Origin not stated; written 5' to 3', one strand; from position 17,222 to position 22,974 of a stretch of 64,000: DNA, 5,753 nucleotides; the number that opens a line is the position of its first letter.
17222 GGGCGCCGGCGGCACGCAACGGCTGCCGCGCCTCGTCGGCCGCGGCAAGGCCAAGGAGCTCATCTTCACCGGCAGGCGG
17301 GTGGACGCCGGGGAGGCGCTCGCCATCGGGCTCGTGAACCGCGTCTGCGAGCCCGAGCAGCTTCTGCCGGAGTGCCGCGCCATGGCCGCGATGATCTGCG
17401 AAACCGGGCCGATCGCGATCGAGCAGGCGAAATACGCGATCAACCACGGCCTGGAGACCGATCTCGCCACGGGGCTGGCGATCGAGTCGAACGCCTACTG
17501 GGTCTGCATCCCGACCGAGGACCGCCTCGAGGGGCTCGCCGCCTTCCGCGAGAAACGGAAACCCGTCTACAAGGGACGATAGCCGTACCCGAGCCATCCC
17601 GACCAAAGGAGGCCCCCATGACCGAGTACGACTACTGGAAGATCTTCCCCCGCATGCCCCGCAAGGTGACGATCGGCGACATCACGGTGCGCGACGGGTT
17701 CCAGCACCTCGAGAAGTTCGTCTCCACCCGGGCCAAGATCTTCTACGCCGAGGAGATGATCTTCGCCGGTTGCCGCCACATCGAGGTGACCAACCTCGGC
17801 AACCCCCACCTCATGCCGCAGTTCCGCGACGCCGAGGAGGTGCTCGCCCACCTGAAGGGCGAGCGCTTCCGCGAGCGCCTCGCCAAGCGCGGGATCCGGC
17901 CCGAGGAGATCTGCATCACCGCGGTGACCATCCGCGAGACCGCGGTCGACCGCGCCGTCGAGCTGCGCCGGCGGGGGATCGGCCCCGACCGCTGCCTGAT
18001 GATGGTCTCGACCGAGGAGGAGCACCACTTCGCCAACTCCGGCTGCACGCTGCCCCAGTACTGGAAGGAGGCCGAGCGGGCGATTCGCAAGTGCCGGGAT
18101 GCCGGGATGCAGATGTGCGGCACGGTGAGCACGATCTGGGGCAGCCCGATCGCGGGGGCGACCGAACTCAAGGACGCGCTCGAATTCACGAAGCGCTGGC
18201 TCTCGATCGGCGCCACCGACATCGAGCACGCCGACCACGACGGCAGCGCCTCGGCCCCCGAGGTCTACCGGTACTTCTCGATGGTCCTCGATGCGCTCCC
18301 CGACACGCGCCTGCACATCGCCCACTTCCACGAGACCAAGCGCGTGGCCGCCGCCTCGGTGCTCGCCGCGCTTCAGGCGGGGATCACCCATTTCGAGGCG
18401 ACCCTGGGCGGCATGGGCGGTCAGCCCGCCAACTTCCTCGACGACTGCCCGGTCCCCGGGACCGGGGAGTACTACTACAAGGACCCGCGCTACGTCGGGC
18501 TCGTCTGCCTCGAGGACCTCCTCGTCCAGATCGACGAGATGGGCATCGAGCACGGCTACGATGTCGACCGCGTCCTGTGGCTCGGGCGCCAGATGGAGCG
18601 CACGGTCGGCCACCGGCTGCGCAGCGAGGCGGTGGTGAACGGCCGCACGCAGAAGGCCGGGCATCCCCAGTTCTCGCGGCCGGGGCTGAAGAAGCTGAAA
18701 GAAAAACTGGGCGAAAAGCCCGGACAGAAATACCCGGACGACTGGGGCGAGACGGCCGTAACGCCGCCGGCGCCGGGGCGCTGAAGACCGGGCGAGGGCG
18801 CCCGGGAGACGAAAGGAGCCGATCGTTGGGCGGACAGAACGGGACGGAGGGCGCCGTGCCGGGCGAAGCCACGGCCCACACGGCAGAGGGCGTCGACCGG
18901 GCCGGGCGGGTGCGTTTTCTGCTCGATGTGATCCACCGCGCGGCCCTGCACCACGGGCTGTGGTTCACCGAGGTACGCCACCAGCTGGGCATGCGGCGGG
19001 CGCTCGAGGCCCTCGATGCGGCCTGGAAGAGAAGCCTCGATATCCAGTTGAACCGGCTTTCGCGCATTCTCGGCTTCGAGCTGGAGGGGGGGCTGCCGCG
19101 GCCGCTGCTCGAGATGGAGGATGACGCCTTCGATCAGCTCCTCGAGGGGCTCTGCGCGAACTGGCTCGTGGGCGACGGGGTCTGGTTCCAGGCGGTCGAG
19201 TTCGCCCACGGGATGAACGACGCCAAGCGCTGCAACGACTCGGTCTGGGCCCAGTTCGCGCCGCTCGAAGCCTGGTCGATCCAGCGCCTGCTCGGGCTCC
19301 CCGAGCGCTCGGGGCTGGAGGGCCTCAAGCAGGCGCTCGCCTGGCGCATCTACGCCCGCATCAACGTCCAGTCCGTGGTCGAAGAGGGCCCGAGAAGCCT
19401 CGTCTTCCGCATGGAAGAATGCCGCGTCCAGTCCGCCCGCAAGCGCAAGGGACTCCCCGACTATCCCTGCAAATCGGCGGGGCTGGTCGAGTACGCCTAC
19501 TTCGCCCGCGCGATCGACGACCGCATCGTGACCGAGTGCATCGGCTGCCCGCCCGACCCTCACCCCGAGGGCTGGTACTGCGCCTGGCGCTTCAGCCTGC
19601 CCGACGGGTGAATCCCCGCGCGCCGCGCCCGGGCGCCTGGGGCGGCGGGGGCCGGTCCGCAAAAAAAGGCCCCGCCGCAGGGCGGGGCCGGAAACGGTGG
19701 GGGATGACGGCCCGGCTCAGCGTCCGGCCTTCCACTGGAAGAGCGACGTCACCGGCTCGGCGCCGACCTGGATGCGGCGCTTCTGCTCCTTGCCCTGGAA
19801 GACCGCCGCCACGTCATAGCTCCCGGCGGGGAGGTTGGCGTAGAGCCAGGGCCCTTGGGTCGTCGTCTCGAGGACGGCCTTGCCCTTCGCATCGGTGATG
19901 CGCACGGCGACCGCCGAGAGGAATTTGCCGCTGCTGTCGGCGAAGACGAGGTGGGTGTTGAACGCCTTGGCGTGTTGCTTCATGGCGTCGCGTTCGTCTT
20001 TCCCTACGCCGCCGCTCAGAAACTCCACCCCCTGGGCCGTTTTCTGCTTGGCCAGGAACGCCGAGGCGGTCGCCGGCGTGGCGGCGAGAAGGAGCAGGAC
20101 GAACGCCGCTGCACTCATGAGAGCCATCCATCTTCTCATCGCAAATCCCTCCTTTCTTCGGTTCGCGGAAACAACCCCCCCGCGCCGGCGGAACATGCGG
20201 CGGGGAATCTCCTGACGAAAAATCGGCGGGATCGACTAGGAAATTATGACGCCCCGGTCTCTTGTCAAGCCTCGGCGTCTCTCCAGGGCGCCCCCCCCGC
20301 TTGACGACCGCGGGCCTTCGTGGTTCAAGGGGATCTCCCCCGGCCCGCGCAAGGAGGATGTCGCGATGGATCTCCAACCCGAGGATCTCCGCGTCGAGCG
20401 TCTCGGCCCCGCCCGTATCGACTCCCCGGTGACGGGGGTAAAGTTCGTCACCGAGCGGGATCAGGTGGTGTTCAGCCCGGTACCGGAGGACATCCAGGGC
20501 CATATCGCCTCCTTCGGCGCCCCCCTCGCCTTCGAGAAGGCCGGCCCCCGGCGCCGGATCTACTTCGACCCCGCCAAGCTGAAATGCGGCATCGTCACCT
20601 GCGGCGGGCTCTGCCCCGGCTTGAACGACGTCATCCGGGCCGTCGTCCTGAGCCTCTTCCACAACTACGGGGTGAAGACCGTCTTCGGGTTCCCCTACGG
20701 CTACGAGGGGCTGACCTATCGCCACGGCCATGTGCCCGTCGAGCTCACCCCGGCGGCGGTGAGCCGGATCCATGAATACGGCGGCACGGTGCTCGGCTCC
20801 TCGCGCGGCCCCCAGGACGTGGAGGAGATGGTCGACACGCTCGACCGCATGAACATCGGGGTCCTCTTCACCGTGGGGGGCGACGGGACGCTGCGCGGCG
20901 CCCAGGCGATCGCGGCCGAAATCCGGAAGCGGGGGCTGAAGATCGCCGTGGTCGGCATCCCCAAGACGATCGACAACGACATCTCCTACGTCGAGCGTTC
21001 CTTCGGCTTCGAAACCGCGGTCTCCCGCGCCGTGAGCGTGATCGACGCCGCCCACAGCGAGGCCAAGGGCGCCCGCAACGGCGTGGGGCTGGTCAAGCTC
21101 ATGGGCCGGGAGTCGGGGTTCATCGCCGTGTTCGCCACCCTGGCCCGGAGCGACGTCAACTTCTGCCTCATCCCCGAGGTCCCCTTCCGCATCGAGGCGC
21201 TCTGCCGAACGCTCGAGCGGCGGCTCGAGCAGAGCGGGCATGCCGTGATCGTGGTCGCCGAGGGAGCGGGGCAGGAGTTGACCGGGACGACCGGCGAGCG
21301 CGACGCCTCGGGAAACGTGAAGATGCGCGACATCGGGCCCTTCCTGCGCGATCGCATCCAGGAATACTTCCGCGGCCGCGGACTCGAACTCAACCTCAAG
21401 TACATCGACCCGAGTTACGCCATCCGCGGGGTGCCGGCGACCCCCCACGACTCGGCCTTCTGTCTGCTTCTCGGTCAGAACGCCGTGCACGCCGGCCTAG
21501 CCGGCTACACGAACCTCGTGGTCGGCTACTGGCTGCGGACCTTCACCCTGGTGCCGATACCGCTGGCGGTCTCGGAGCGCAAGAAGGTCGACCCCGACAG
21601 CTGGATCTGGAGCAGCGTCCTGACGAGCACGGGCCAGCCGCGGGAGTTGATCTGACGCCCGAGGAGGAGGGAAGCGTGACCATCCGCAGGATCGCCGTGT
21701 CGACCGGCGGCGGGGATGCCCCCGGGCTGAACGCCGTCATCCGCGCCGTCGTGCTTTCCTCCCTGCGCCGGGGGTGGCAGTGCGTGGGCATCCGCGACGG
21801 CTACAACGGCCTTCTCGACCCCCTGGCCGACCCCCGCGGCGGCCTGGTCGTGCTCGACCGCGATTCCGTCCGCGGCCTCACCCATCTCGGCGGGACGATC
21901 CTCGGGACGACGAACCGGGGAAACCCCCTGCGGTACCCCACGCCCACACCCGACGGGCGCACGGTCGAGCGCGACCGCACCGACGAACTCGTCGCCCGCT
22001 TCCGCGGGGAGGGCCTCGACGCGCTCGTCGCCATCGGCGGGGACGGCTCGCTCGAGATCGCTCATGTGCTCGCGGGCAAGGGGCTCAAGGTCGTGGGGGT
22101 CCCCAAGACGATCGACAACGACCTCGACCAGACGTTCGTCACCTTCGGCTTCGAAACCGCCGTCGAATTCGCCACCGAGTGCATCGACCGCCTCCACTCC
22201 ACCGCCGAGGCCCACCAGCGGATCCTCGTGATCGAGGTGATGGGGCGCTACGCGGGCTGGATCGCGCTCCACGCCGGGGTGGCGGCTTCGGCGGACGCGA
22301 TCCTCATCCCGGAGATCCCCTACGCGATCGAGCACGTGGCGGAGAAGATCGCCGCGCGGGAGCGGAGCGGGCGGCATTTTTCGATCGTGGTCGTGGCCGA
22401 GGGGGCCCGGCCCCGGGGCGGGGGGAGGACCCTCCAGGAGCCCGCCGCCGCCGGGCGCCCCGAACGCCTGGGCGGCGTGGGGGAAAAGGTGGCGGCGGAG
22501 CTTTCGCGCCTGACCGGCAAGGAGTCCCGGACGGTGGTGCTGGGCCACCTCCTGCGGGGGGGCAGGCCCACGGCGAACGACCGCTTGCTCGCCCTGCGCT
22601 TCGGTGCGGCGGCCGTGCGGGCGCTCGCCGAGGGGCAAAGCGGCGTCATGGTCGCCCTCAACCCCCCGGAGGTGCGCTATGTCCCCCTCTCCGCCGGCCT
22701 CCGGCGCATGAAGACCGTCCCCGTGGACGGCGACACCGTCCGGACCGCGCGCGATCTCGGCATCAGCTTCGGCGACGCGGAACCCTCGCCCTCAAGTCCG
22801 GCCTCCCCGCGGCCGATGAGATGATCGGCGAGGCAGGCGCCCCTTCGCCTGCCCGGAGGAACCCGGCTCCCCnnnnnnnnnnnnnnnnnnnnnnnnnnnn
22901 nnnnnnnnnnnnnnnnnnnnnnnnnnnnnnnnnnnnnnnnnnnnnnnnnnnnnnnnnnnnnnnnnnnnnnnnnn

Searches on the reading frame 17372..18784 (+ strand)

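Call 43: search_protein_families(library=pfam, proteins=[window:17372-18784:+], max_evalue=0.00001)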
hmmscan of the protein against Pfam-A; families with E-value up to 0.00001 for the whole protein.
window:17372-18784:+ (470 aa): 1 family
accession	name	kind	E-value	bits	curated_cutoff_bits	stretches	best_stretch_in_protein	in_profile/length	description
PF00682.25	HMGL-like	-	8.8e-24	84.7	29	1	99-401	2-253/260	HMGL-like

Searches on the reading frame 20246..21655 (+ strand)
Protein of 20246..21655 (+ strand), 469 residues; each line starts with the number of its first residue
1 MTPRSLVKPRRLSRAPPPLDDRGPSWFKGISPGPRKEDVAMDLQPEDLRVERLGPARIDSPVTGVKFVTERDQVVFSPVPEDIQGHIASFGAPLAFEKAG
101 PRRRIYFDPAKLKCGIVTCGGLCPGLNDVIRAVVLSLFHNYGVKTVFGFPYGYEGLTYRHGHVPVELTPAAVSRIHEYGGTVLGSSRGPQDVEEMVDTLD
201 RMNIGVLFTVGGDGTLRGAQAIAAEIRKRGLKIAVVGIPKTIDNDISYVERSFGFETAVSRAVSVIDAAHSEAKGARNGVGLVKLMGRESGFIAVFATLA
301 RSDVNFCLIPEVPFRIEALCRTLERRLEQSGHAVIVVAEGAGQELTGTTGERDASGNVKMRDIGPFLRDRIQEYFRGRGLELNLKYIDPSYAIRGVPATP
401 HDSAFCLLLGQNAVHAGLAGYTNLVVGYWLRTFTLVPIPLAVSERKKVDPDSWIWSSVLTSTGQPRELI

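Call 43: search_protein_families(library=pfam, proteins=[window:20246-21655:+], max_evalue=0.00001)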
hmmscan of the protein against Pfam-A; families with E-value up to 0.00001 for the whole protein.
window:20246-21655:+ (469 aa): 1 family
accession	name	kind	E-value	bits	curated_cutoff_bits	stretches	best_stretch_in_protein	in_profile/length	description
PF00365.25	PFK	-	3.3e-65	220.7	30.9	1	113-416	1-276/277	Phosphofructokinase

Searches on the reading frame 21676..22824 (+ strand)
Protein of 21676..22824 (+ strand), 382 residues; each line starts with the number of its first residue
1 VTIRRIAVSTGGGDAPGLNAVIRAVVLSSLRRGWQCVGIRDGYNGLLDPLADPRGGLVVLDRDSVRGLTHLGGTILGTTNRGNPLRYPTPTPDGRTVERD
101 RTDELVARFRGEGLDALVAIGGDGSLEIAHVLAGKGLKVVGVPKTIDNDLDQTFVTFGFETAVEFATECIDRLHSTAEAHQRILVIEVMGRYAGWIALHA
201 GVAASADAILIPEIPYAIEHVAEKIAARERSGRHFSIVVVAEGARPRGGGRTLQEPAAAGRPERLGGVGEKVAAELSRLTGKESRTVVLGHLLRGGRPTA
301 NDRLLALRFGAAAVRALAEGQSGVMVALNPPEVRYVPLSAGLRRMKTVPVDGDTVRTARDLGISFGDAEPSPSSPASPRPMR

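Call 43: search_protein_families(library=pfam, proteins=[window:21676-22824:+], max_evalue=0.00001)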
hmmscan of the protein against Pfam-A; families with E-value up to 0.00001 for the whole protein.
window:21676-22824:+ (382 aa): 1 family
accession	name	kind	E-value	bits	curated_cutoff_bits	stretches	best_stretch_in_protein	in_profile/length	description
PF00365.25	PFK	-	9.6e-97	324.1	30.9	1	5-317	1-277/277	Phosphofructokinase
